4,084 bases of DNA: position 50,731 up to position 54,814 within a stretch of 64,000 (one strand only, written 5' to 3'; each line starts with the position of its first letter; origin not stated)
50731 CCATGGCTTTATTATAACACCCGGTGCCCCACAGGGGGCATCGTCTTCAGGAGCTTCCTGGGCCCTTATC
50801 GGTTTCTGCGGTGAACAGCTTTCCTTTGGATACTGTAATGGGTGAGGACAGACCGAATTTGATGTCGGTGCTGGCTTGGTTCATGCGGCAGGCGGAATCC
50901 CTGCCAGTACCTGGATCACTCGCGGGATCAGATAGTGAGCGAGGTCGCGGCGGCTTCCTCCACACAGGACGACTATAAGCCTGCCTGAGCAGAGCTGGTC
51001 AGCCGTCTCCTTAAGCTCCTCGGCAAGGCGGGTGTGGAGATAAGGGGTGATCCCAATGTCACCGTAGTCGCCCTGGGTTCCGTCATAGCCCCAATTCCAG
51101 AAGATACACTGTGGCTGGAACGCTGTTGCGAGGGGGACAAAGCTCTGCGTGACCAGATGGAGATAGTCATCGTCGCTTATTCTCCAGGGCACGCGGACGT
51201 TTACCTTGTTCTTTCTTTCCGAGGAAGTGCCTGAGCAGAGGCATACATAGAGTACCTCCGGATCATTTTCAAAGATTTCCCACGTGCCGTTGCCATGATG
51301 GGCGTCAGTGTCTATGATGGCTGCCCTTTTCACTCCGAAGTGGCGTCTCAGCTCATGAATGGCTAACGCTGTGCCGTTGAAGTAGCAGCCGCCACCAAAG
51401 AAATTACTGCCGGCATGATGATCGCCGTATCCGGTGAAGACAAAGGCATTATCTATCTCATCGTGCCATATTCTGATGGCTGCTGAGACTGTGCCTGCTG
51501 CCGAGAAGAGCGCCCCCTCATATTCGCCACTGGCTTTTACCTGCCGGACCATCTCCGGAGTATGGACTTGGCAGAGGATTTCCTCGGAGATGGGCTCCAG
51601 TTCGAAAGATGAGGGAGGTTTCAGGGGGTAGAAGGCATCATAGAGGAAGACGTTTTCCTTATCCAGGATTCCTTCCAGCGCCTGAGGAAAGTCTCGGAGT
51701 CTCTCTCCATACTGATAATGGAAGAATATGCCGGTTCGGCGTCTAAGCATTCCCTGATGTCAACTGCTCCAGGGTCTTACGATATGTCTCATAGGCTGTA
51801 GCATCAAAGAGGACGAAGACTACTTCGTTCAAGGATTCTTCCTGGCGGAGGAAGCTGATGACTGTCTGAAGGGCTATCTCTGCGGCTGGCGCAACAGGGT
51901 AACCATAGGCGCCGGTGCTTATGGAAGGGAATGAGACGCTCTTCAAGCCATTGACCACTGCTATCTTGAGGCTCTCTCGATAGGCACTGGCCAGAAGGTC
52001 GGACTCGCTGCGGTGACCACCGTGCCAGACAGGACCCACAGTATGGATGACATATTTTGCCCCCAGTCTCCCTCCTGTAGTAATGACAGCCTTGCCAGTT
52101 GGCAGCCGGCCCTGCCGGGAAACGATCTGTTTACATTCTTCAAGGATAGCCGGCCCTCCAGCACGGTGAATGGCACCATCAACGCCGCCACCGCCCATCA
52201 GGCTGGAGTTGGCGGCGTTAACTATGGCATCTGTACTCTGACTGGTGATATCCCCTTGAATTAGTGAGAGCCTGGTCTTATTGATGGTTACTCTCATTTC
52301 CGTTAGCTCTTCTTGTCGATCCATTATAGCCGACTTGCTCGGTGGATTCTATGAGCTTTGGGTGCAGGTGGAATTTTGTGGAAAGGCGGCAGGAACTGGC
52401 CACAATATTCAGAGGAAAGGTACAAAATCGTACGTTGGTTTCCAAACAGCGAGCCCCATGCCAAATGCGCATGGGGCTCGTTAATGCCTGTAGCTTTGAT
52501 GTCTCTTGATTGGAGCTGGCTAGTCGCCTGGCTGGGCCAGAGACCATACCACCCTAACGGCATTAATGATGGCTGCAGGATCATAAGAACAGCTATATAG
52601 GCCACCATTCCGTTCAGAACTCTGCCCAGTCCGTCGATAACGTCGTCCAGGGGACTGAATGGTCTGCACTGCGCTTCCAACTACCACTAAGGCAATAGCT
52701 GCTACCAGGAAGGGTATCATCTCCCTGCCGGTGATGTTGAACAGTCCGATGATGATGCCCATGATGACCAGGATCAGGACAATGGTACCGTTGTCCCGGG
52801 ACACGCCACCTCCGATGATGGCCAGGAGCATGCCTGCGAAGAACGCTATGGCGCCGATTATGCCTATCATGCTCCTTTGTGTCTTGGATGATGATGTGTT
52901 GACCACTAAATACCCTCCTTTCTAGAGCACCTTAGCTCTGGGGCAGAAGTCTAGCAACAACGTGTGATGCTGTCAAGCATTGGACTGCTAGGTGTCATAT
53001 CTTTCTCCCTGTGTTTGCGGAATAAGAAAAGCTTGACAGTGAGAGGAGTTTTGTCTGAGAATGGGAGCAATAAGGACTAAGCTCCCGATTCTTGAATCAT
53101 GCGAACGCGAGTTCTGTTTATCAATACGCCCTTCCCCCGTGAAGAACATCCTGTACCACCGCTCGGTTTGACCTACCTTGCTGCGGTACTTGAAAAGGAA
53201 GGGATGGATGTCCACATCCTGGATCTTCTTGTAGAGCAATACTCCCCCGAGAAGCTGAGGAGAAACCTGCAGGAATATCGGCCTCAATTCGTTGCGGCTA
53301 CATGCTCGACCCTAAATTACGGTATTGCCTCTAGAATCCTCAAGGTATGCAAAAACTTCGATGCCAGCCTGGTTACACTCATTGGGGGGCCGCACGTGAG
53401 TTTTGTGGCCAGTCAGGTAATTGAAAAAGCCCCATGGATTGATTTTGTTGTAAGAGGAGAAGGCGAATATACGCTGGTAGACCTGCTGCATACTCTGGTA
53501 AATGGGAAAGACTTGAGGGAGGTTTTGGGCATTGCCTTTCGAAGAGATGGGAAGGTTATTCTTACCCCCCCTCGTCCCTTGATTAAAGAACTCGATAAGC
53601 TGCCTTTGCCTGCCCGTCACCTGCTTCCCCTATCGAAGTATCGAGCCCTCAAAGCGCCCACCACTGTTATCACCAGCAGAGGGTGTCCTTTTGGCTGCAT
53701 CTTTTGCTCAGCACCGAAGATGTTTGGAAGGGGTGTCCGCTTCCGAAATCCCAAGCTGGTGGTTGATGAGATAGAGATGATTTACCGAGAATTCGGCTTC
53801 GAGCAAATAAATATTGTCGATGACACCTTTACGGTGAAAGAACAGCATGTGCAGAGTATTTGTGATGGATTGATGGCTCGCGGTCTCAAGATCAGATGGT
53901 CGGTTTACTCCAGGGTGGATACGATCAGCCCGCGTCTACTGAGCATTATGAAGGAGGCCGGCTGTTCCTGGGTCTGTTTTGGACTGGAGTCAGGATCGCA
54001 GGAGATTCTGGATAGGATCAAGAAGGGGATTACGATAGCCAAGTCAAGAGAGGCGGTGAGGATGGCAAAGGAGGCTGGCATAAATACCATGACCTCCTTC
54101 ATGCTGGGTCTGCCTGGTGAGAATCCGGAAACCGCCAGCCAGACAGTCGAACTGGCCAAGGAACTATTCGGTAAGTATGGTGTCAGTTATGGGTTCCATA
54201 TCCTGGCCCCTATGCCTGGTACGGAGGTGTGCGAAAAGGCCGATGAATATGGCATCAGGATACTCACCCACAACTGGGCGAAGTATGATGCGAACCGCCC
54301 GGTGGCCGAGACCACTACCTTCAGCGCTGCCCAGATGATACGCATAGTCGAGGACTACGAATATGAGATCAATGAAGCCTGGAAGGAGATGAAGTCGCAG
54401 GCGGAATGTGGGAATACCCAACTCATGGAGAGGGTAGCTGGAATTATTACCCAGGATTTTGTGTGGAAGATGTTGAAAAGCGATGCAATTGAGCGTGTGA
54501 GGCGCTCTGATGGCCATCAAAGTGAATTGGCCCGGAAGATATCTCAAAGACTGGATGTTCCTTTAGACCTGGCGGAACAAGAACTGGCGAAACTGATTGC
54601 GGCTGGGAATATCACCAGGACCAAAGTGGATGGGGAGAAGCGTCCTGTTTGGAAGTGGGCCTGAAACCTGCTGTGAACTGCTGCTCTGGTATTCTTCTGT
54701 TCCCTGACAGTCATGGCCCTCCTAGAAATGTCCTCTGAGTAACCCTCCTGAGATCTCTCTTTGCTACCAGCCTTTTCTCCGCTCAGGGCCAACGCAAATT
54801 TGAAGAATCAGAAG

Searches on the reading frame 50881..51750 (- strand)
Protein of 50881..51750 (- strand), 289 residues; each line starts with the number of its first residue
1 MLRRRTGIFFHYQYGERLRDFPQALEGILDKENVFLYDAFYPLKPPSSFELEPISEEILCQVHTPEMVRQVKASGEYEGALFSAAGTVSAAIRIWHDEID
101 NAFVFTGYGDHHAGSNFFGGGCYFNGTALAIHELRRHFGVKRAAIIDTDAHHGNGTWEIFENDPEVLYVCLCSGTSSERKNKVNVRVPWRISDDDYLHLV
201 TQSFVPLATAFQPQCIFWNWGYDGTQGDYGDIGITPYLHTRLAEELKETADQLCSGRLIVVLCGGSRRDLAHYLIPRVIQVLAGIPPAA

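Call 9: search_protein_families(library=pfam, proteins=[window:50881-51750:-])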
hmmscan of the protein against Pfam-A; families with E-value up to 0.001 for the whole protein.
window:50881-51750:- (289 aa): 1 family
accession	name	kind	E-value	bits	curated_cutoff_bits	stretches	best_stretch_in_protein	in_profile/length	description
PF00850.24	Hist_deacetyl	-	1.5e-41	143.1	27.9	1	74-272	75-288/298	Histone deacetylase domain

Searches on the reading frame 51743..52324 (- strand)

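Call 9: search_protein_families(library=pfam, proteins=[window:51743-52324:-])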
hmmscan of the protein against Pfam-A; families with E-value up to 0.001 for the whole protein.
window:51743-52324:- (193 aa): 1 family
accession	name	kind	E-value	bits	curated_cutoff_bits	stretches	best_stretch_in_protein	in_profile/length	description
PF01661.27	Macro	-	4.3e-46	156.1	22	1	35-151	1-118/118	Macro domain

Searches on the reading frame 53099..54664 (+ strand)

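Call 9: search_protein_families(library=pfam, proteins=[window:53099-54664:+])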
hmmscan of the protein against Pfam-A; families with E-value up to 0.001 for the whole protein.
window:53099-54664:+ (521 aa): 2 families
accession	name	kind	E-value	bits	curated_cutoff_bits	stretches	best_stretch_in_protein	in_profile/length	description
PF04055.27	Radical_SAM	-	3.4e-28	99.3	29.5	1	190-353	1-166/166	Radical SAM superfamily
PF02310.24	B12-binding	-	3e-22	79.1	32.1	1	18-129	11-120/121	B12 binding domain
